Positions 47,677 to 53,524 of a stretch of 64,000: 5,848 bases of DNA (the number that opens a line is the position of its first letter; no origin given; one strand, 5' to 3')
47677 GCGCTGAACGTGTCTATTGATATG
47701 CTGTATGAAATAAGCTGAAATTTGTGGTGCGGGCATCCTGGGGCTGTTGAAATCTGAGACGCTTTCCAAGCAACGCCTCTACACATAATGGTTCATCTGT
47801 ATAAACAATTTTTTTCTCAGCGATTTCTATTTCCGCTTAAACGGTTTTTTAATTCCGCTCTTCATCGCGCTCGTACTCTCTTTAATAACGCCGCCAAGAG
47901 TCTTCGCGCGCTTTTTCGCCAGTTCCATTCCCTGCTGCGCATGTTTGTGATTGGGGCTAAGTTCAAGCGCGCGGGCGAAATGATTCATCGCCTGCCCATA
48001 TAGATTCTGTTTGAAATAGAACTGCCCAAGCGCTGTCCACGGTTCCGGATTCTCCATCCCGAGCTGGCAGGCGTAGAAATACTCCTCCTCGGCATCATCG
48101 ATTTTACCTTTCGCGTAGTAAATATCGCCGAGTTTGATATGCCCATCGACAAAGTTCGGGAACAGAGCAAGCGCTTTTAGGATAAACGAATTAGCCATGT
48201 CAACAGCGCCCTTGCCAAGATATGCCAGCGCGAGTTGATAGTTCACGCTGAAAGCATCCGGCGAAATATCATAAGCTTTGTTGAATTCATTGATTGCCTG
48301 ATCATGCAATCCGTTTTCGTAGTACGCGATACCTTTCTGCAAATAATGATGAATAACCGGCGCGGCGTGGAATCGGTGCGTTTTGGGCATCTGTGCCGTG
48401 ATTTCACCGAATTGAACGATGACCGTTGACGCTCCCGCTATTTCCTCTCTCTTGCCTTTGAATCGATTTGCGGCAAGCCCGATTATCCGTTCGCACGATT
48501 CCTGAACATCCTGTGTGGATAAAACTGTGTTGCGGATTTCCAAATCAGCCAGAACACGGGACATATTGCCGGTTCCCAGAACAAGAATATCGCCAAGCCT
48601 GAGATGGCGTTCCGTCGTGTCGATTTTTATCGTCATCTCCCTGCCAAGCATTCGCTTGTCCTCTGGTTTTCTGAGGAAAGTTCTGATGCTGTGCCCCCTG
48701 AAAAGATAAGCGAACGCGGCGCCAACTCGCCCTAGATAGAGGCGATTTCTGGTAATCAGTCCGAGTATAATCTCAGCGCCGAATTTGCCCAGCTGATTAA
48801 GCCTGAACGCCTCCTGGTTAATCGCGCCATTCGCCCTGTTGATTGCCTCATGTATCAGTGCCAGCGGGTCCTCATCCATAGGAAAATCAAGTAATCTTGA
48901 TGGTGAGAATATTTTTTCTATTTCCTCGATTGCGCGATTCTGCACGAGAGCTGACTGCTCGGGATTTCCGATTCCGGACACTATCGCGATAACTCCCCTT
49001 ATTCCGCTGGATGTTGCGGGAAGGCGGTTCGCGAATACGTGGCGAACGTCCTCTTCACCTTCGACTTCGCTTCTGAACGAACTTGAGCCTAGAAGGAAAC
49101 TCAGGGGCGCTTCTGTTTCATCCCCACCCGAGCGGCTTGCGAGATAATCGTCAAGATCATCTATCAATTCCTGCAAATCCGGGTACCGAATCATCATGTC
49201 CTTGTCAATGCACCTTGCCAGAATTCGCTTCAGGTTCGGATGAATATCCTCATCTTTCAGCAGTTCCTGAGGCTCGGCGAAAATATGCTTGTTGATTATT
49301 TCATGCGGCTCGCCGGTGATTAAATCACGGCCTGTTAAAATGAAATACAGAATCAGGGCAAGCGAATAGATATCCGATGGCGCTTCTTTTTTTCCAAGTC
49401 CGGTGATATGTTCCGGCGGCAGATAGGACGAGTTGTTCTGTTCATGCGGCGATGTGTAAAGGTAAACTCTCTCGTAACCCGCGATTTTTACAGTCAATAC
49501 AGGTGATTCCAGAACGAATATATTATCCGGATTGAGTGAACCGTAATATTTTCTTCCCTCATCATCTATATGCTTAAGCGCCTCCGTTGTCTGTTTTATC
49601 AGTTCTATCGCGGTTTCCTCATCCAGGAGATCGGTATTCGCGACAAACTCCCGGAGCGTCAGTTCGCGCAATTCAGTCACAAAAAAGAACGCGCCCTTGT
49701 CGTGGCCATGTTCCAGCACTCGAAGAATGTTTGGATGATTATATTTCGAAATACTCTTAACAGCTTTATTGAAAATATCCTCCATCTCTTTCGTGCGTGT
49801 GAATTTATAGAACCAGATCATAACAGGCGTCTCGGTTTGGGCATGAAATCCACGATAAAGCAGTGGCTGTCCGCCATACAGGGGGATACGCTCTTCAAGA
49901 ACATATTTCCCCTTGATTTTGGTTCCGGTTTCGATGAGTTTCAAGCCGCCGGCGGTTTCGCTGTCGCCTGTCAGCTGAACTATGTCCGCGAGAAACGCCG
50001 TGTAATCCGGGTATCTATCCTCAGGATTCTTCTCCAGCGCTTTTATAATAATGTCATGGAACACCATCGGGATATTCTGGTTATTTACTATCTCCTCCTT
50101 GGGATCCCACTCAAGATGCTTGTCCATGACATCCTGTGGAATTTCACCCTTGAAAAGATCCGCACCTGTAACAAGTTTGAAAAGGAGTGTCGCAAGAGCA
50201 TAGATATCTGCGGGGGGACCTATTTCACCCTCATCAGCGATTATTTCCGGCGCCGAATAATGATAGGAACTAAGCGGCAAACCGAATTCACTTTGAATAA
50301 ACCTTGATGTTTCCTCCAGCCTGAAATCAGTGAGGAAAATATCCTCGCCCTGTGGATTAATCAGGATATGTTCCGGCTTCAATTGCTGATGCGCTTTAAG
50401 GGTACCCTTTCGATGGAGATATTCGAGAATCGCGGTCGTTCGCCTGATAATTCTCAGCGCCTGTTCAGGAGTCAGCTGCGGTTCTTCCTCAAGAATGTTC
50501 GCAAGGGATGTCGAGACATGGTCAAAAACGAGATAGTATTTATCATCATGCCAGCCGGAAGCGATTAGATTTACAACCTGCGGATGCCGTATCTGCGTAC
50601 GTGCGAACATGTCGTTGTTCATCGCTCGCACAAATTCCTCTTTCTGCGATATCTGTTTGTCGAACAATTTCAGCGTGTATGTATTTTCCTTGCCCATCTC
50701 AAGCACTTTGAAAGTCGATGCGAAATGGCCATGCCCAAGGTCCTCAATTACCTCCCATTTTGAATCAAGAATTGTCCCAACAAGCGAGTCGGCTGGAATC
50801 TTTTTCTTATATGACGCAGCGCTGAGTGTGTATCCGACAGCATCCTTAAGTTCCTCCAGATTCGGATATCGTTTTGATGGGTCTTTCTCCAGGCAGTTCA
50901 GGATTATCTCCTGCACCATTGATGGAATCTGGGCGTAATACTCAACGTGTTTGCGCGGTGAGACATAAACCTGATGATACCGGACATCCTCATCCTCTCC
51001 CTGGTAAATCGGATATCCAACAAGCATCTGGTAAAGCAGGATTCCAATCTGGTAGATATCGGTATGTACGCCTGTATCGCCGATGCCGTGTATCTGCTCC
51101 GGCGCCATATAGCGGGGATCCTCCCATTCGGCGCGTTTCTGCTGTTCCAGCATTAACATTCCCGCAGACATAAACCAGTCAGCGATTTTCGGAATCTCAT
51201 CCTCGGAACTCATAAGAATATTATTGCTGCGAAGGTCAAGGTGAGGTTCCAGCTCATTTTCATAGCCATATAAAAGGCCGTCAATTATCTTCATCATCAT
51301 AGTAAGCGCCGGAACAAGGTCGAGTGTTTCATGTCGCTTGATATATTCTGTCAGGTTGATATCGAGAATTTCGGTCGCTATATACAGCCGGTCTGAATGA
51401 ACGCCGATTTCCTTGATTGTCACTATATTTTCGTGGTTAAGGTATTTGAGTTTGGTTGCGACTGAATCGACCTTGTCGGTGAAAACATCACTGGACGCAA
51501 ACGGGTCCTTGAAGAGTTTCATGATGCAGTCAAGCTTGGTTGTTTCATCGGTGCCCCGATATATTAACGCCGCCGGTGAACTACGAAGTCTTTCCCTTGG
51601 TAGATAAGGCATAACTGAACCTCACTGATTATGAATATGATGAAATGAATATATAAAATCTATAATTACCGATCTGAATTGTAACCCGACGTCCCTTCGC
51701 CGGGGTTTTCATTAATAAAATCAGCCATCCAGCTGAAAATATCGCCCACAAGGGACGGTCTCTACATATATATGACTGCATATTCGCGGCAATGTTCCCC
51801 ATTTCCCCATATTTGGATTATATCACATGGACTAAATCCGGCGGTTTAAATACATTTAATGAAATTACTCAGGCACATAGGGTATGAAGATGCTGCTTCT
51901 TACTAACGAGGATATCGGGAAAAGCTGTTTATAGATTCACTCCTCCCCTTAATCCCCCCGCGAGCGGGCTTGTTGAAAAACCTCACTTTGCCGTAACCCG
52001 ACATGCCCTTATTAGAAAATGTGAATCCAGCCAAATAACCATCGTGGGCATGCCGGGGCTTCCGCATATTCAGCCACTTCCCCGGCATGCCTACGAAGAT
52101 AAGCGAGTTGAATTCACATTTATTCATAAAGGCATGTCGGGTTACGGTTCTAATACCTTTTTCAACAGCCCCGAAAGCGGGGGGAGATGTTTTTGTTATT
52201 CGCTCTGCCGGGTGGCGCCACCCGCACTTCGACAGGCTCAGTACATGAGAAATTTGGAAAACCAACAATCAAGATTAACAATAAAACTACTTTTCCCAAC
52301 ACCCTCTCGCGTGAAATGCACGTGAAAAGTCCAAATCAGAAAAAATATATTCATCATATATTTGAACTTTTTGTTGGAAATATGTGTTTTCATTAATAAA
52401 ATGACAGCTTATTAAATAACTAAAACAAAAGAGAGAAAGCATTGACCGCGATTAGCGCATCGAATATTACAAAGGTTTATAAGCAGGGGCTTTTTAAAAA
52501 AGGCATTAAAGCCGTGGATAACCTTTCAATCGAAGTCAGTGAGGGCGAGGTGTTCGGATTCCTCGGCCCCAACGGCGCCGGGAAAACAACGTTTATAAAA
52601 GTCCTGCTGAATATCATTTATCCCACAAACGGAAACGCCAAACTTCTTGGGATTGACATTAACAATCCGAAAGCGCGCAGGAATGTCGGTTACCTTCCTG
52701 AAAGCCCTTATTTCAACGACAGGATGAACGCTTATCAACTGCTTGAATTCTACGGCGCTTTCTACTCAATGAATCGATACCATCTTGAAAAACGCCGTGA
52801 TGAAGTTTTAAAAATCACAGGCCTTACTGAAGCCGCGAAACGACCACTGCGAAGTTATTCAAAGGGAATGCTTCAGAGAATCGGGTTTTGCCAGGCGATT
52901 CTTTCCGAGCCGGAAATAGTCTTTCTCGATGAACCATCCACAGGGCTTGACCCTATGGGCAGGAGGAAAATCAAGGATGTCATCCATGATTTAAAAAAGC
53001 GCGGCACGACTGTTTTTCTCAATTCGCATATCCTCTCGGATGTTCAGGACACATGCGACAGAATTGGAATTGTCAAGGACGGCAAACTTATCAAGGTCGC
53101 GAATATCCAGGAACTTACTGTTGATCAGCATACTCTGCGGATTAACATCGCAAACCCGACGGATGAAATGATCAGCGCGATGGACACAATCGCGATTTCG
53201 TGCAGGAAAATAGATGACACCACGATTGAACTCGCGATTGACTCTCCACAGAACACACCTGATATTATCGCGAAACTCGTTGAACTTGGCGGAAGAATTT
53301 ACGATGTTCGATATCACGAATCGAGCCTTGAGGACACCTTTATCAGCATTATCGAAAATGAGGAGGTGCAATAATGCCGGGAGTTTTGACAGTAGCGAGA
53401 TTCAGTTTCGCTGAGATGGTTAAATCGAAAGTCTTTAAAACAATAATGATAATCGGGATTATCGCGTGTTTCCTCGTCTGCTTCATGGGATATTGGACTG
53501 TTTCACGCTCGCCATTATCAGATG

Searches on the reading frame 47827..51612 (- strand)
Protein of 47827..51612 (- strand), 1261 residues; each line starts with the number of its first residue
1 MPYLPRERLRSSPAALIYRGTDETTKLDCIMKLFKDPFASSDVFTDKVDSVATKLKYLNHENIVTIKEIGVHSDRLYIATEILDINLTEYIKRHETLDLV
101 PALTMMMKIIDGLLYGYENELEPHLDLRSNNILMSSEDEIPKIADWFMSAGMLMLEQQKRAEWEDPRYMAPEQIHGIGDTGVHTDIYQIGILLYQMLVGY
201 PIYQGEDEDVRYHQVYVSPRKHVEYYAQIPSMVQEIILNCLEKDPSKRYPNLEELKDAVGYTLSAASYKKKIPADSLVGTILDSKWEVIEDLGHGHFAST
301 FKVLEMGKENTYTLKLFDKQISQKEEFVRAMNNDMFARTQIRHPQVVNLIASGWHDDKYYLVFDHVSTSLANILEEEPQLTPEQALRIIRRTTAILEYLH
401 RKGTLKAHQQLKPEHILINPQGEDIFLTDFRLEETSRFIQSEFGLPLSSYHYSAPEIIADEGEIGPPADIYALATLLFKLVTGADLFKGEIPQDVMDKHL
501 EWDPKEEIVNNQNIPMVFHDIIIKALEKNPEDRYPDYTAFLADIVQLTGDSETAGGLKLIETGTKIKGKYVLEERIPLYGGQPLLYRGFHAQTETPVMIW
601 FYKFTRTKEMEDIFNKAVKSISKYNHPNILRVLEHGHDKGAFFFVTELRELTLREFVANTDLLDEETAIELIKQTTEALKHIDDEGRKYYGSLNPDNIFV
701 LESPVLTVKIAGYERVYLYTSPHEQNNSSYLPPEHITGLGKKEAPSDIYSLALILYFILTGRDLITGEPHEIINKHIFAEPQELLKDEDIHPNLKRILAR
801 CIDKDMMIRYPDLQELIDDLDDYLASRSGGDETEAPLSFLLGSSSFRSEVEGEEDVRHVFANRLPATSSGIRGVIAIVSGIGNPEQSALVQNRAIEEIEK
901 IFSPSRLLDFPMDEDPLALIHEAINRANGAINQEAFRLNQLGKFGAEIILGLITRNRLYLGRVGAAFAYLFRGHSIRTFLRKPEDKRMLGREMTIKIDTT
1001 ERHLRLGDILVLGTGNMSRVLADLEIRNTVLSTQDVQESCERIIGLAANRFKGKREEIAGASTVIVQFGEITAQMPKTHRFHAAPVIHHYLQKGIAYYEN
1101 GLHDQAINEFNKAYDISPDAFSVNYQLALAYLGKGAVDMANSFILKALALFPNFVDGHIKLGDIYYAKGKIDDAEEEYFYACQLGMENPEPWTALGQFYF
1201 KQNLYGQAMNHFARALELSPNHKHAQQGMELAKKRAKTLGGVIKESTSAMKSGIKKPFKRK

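Call 51: search_protein_families(library=pfam, proteins=[window:47827-51612:-], max_evalue=0.001)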
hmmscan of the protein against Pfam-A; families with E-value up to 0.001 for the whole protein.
window:47827-51612:- (1261 aa): 12 families
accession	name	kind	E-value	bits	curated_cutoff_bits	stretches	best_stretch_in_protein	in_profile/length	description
PF00069.31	Pkinase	-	6.7e-83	278.5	31.7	3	287-534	2-252/263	Protein kinase domain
PF07714.23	PK_Tyr_Ser-Thr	-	1.1e-49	169.6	23.1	3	19-256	21-255/258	Protein tyrosine and serine/threonine kinase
PF07719.23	TPR_2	-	2.3e-16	58.9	27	1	1190-1222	2-34/34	Tetratricopeptide repeat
PF13414.12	TPR_11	-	3.3e-16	59.1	26.8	2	1096-1135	3-42/42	TPR repeat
PF13181.12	TPR_8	-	3e-14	52.3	25.7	0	1191-1222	3-34/34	Tetratricopeptide repeat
PF14559.12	TPR_19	-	1.8e-11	44.7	25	0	1098-1140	2-44/68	Tetratricopeptide repeat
PF00515.34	TPR_1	-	5.1e-11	42.3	27.8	1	1191-1222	3-34/34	Tetratricopeptide repeat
PF13428.12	TPR_14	-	5.5e-10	39.4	23.5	0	1189-1226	1-38/44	Tetratricopeptide repeat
PF13432.12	TPR_16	-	6.6e-09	36.5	32.7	0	1091-1152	1-62/65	Tetratricopeptide repeat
PF13431.12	TPR_17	-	1e-06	28.9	24.4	0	1144-1176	2-34/34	Tetratricopeptide repeat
PF13424.12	TPR_12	-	2.1e-06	28.2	30.1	0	1090-1151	6-75/77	Tetratricopeptide repeat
PF23914.1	TPR_CcmH_CycH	-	6.1e-05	23.4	42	0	1187-1226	48-87/158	Cytochrome c-type biogenesis protein H TPR domain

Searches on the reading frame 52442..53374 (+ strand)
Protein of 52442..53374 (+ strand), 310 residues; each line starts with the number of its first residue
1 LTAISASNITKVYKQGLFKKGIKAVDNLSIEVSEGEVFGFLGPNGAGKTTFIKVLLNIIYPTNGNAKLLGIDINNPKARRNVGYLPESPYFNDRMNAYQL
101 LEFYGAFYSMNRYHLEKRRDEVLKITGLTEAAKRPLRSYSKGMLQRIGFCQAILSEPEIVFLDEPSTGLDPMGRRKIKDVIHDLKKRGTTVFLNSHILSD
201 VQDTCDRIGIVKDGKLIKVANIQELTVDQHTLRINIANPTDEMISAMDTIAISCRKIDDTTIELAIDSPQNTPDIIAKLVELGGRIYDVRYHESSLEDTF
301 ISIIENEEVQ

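Call 51: search_protein_families(library=pfam, proteins=[window:52442-53374:+], max_evalue=0.001)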
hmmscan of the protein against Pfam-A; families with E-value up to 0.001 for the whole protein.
window:52442-53374:+ (310 aa): 4 families
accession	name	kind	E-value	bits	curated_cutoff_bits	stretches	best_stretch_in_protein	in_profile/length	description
PF00005.33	ABC_tran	-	5.3e-27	95.5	25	1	26-166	2-136/137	ABC transporter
PF13304.12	AAA_21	-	9.6e-13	49.3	27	1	124-196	223-298/304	AAA domain, putative AbiEii toxin, Type IV TA system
PF13476.12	AAA_23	-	7.4e-05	23.9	27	1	20-61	5-45/201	AAA domain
PF13732.12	DrrA1-3_C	-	0.00013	23.1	27.4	0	231-302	14-79/81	ATP-binding protein DrrA1-3-like, C-terminal domain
